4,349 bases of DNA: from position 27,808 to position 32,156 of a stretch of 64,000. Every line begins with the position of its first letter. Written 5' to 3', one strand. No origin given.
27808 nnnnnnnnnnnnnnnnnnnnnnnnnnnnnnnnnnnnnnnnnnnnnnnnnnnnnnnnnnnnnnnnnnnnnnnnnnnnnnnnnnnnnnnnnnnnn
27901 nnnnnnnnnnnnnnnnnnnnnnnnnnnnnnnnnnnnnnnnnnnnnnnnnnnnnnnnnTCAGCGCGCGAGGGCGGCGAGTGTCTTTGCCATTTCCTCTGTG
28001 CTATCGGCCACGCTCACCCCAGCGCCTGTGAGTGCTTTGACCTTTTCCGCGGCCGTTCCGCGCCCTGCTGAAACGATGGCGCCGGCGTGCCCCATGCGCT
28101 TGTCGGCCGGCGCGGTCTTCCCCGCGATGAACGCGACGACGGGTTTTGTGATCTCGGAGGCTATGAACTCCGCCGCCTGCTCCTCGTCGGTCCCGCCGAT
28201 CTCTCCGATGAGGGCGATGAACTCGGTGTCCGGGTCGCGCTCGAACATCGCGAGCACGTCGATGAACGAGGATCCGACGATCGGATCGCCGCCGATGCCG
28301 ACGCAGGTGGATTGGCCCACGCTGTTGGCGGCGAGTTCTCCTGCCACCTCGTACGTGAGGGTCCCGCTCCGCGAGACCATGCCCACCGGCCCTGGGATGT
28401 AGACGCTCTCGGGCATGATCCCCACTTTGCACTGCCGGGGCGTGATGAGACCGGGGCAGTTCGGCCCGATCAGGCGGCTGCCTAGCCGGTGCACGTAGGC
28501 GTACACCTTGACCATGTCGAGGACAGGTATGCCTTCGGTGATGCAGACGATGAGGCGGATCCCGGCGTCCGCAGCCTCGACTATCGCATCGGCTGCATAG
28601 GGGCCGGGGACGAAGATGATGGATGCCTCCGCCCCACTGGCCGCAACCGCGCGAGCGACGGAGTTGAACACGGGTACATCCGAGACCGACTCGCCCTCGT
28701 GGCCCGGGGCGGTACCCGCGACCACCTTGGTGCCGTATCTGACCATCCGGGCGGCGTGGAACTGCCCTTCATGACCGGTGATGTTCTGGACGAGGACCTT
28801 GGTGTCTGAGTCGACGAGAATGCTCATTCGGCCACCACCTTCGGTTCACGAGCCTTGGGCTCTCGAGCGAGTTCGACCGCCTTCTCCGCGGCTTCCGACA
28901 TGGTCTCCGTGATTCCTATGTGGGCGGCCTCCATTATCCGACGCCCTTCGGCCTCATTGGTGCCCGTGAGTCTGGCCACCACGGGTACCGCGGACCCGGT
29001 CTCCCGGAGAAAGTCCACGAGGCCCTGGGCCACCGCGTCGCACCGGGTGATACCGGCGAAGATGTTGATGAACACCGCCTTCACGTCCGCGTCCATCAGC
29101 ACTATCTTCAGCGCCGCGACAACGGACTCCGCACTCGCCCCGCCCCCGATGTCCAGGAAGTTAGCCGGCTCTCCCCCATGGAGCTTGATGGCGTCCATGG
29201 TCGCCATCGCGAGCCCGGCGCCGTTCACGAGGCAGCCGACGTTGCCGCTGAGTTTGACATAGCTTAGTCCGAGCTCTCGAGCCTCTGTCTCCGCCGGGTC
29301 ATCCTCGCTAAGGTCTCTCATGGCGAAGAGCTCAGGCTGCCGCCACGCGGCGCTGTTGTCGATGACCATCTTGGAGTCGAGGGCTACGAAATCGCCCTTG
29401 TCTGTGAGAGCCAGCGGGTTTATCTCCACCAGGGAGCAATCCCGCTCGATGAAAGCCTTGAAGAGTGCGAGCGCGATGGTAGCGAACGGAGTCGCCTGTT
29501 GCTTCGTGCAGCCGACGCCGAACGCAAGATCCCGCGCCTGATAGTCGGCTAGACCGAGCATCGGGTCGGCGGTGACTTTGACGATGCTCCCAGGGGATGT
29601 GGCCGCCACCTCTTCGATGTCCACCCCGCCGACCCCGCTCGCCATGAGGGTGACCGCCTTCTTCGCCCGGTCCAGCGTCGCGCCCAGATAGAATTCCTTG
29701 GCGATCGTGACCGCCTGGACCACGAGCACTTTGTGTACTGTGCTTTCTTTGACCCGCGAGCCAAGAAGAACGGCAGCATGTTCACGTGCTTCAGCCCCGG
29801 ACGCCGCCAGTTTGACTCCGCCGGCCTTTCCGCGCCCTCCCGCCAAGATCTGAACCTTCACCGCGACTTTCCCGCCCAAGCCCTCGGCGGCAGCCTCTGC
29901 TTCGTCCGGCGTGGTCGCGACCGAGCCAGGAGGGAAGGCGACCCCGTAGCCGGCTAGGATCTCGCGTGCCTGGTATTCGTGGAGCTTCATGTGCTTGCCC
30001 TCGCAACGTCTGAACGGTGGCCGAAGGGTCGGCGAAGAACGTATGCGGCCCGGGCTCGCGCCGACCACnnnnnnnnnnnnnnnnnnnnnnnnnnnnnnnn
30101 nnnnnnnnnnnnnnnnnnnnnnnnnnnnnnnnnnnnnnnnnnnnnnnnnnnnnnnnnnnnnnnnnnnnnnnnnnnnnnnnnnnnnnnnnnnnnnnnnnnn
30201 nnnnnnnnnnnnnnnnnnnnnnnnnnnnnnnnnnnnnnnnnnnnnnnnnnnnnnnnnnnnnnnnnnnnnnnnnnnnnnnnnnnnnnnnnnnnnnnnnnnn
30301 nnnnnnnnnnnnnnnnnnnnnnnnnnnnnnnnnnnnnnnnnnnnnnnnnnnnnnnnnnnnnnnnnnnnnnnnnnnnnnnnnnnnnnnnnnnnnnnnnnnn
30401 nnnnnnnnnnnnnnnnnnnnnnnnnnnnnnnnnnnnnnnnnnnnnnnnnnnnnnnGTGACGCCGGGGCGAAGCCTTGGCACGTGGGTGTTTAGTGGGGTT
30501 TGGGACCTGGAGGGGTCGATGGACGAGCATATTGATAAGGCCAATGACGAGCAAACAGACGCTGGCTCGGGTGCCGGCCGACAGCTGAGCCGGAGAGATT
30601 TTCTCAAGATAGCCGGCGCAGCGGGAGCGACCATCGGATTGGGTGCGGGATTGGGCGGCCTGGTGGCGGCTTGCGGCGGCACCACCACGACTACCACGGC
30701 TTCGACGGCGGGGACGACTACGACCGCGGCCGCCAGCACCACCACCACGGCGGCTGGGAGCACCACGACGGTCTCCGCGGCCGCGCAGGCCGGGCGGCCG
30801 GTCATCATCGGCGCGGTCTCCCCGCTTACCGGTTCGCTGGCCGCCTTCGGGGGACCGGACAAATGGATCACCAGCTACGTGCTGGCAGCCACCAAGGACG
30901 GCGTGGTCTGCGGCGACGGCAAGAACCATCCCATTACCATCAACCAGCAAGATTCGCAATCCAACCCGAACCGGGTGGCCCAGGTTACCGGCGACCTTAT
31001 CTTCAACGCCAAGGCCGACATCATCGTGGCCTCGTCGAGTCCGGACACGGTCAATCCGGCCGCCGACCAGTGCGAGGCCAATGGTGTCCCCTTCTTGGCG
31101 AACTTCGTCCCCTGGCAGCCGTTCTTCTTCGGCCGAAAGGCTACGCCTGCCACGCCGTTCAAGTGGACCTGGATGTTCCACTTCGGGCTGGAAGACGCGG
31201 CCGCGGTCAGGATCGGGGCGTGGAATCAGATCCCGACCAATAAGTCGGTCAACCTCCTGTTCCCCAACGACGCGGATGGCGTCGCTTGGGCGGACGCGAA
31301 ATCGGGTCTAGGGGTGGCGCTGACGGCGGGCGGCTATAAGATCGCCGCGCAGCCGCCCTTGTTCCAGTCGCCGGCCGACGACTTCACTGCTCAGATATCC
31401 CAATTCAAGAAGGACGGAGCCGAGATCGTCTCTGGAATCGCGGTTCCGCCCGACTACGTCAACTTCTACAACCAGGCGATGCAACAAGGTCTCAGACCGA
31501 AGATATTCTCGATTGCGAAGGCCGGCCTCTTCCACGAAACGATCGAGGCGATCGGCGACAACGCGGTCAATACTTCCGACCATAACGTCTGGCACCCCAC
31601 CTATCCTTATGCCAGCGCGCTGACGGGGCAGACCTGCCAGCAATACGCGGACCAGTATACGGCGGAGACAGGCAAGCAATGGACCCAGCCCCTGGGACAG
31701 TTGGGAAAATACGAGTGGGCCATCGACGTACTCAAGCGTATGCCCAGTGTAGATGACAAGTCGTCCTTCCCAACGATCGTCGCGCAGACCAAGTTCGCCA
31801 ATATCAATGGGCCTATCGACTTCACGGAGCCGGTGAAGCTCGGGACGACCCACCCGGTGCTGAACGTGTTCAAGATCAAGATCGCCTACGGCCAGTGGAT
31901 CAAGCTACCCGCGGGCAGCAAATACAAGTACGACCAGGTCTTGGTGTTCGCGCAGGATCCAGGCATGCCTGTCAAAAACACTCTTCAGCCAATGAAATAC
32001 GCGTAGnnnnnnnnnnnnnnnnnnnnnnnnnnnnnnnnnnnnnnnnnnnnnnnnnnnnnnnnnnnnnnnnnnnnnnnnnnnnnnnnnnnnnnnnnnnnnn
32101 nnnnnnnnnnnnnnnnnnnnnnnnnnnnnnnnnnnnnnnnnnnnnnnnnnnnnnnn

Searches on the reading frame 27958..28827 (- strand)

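Call 74: search_protein_families(library=pfam, proteins=[window:27958-28827:-], max_evalue=0.000001)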
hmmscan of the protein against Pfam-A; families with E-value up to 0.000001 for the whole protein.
window:27958-28827:- (289 aa): 3 families
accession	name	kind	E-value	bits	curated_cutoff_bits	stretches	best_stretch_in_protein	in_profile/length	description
PF02629.25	CoA_binding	-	6.3e-23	81.8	22.3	1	6-99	1-97/97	CoA binding domain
PF00549.24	Ligase_CoA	-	4.1e-21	75.9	24.5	1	151-270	1-126/128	CoA-ligase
PF13607.11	Succ_CoA_lig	-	3.1e-14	53.3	27.4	1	145-287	1-138/138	Succinyl-CoA ligase like flavodoxin domain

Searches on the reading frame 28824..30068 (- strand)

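Call 74: search_protein_families(library=pfam, proteins=[window:28824-30068:-], max_evalue=0.000001)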
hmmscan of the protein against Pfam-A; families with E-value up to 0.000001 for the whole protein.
window:28824-30068:- (414 aa): 4 families
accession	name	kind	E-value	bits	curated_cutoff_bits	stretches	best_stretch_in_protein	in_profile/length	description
PF08442.15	ATP-grasp_2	-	1.1e-62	211.7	29.5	1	28-220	1-201/202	ATP-grasp domain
PF00549.24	Ligase_CoA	-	1.3e-27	96.9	24.5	1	280-397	1-125/128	CoA-ligase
PF13549.11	ATP-grasp_5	-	2.1e-13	50.6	27.6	1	26-236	7-221/221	ATP-grasp domain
PF24948.1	Citrate_synth_N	-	4.3e-12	46.3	83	1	67-242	53-226/232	ATP-citrate synthase ATP-grasp domain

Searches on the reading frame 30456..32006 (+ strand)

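Call 74: search_protein_families(library=pfam, proteins=[window:30456-32006:+], max_evalue=0.000001)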
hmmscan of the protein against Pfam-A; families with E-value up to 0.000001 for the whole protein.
window:30456-32006:+ (516 aa): 1 family
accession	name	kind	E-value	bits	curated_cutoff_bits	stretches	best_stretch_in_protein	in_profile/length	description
PF13458.12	Peripla_BP_6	-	3.8e-28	99.6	31.7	1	116-459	2-325/343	Periplasmic binding protein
